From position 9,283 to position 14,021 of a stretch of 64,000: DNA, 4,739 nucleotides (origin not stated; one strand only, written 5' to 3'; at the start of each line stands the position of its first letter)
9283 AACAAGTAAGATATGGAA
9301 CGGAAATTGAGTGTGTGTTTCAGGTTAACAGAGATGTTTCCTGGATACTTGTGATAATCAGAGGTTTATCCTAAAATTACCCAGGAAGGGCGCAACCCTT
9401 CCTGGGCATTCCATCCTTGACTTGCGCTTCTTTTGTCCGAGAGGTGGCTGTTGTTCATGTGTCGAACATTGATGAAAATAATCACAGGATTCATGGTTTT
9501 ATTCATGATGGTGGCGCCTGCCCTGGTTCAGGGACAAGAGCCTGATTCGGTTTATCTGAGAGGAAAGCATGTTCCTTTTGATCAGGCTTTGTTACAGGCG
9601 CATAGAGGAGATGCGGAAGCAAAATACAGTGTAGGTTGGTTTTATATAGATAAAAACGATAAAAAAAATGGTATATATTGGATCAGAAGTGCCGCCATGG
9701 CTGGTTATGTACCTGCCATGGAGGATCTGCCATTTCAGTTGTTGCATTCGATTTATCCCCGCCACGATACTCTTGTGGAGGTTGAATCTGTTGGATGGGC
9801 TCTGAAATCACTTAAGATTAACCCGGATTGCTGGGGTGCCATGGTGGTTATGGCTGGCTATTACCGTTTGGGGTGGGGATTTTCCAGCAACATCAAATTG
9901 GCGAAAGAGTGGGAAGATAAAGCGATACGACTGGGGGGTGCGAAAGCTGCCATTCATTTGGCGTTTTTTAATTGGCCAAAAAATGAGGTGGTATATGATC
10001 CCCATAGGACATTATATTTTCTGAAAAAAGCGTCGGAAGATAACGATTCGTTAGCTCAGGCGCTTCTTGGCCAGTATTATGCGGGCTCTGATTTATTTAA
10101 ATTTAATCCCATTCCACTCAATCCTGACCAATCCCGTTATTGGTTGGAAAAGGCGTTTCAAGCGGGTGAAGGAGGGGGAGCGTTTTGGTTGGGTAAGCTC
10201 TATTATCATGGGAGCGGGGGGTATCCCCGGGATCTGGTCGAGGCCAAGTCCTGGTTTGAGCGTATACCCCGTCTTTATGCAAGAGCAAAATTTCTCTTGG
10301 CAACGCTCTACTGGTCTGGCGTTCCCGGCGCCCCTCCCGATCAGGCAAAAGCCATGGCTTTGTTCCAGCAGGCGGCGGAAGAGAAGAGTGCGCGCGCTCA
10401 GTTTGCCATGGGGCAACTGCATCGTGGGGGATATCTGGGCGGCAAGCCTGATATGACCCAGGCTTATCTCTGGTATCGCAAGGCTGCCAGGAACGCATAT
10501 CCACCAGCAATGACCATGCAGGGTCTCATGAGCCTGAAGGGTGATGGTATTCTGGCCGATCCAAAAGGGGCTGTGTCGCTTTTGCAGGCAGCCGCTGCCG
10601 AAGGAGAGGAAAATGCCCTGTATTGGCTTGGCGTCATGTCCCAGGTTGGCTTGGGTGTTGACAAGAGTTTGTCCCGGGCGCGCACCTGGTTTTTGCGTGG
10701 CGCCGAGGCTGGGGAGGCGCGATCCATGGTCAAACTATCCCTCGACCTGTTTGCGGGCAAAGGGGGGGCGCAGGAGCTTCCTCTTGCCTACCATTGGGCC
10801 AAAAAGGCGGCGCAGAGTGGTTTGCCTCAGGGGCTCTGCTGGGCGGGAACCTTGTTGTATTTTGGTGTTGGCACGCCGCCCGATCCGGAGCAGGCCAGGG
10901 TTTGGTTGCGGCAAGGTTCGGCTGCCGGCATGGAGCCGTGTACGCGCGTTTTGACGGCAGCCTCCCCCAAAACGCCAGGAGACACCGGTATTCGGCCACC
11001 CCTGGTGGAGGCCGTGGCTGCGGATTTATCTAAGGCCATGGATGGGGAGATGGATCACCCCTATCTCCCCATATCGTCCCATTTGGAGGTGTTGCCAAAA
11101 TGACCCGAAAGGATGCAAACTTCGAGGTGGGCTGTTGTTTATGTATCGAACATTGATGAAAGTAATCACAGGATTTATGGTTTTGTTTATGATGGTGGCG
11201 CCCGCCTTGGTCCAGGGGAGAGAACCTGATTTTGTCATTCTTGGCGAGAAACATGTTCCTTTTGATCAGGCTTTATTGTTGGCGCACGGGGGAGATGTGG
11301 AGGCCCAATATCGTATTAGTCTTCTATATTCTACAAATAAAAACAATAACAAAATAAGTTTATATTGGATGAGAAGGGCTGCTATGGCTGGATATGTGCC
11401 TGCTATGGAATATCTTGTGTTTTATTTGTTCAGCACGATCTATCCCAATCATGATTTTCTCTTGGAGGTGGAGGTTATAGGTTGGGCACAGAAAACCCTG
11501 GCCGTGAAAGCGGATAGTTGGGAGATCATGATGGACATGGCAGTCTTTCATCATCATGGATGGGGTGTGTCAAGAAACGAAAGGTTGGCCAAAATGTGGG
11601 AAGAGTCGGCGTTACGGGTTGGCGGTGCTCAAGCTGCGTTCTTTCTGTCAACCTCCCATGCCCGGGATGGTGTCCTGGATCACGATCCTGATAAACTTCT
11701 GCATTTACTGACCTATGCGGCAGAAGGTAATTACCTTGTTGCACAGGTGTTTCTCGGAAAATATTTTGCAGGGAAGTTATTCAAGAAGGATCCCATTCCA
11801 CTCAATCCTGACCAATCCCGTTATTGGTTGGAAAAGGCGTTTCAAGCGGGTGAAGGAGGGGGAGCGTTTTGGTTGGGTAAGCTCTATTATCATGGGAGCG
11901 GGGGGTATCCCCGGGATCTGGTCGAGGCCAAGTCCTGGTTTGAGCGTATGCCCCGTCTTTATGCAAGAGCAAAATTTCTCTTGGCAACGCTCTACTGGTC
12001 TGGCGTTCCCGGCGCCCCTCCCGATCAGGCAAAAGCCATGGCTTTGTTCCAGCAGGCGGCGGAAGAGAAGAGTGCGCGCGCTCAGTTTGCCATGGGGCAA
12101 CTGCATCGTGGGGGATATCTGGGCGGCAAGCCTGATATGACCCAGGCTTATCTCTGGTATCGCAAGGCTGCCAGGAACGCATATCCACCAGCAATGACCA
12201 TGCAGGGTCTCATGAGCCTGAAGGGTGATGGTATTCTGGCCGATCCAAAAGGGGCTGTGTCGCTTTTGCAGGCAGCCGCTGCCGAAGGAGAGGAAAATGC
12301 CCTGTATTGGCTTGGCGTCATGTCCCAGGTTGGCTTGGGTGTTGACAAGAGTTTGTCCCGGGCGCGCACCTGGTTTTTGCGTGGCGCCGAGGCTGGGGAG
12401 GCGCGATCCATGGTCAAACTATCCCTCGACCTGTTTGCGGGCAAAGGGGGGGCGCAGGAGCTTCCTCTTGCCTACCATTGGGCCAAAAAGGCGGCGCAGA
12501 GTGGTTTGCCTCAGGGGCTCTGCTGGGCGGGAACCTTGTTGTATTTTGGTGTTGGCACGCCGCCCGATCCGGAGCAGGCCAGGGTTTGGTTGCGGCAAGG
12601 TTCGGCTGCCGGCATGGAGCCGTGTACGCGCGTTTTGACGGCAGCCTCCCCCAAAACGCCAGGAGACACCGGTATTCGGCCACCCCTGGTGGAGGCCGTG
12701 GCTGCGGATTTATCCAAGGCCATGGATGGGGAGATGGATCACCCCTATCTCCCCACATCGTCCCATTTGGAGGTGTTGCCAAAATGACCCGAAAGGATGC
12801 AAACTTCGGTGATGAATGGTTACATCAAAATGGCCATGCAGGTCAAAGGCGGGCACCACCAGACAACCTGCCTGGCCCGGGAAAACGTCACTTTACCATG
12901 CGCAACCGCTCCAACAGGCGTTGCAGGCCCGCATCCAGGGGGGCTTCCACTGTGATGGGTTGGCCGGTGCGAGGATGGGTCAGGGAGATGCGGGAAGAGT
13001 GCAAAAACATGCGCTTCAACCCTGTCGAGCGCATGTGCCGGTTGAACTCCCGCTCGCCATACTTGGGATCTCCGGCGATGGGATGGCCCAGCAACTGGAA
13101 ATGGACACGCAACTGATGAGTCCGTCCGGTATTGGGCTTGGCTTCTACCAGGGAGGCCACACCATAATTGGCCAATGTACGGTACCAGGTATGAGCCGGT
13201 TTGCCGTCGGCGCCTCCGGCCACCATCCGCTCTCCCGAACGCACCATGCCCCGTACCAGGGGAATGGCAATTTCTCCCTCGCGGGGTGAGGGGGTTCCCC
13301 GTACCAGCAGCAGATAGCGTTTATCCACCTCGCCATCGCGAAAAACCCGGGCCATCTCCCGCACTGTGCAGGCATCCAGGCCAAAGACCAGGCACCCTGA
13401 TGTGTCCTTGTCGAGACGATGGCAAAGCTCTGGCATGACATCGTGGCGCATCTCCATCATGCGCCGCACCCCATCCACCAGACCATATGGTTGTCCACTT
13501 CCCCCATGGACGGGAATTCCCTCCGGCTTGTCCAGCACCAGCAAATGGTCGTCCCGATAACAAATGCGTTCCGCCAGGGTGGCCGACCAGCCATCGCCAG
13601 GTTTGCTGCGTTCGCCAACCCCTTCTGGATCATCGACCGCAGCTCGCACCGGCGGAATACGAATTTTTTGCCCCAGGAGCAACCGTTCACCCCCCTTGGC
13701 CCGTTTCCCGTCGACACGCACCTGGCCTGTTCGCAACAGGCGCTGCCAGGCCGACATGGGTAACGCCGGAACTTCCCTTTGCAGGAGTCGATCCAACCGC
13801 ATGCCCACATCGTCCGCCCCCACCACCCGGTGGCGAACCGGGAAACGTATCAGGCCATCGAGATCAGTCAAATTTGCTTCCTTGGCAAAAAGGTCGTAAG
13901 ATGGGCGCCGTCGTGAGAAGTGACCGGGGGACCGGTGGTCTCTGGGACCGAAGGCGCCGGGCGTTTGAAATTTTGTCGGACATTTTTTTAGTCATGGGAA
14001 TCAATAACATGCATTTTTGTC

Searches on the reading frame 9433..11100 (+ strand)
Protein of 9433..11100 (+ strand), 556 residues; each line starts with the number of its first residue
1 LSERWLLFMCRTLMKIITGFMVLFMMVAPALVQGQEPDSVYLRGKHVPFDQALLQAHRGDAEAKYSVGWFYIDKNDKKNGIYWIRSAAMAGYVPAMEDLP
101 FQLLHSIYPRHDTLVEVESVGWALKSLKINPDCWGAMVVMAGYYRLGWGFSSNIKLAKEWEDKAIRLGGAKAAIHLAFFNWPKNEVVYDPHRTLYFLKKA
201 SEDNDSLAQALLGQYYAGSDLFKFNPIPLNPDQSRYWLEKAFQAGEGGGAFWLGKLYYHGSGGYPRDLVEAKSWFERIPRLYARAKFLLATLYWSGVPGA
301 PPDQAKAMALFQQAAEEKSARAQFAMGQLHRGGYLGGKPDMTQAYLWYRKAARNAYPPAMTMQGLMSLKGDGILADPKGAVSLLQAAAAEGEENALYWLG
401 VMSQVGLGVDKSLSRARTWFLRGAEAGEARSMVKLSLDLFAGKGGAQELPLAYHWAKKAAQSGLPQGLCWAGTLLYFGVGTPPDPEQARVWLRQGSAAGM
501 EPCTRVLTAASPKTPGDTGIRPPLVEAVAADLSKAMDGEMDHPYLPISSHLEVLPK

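Call 71: search_protein_families(library=ncbifam, proteins=[window:9433-11100:+], max_evalue=0.00001)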
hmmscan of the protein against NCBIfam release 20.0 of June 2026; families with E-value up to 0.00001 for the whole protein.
window:9433-11100:+ (556 aa): 4 families
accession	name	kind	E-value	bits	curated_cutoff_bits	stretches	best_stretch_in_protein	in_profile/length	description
NF038194.1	AlgK_TPR_lipo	equivalog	7.6e-13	47.9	700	0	283-354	298-366/448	alginate biosynthesis TPR repeat lipoprotein AlgK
NF033786.1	phenyl_MerG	equivalog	5.7e-10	39.5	350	0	230-359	49-184/217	phenylmercury resistance protein MerG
NF047621.1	FlgprotMotXVib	equivalog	1.3e-06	28.1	330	0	352-455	67-170/211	flagellar protein MotX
NF045484.1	TransRegExoR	equivalog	2.6e-06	26.9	450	0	282-367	120-207/267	exopolysaccharide production regulator ExoR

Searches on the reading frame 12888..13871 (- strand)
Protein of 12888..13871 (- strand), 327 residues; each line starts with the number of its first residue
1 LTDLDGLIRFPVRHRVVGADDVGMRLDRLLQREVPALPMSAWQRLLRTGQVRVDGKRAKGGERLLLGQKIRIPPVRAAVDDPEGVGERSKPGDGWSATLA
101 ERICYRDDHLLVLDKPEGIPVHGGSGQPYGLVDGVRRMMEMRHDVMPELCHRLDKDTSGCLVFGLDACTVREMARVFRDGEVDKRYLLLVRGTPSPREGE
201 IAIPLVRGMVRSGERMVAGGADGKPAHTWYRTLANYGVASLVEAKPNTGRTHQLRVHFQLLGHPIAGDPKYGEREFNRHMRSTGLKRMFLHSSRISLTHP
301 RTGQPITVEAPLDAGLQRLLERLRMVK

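Call 71: search_protein_families(library=ncbifam, proteins=[window:12888-13871:-], max_evalue=0.00001)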
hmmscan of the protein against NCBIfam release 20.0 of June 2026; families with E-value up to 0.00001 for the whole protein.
window:12888-13871:- (327 aa): 6 families
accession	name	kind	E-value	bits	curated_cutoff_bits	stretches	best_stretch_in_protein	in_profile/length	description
NF008249.0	PRK11025.1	equivalog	4.7e-81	272.1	378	1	16-325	12-315/317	23S rRNA pseudouridine(955/2504/2580) synthase RluC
TIGR00005.1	rluA_subfam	subfamily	3.6e-74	249.8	192.7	1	22-324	4-298/298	RluA family pseudouridine synthase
NF008321.0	PRK11112.1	equivalog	4.6e-37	127.7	328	1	103-323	4-234/257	tRNA pseudouridine(65) synthase TruC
NF007543.0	PRK10158.1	equivalog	1.8e-32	112.8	286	1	102-313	15-218/219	bifunctional tRNA pseudouridine(32) synthase/23S rRNA pseudouridine(746) synthase RluA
NF008385.0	PRK11180.1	equivalog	4.3e-32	111.8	351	1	16-324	10-313/325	23S rRNA pseudouridine(1911/1915/1917) synthase RluD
TIGR01621.1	RluA-like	hypoth_equivalog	9.3e-23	80.6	222.3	1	103-298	4-184/217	TIGR01621 family pseudouridine synthase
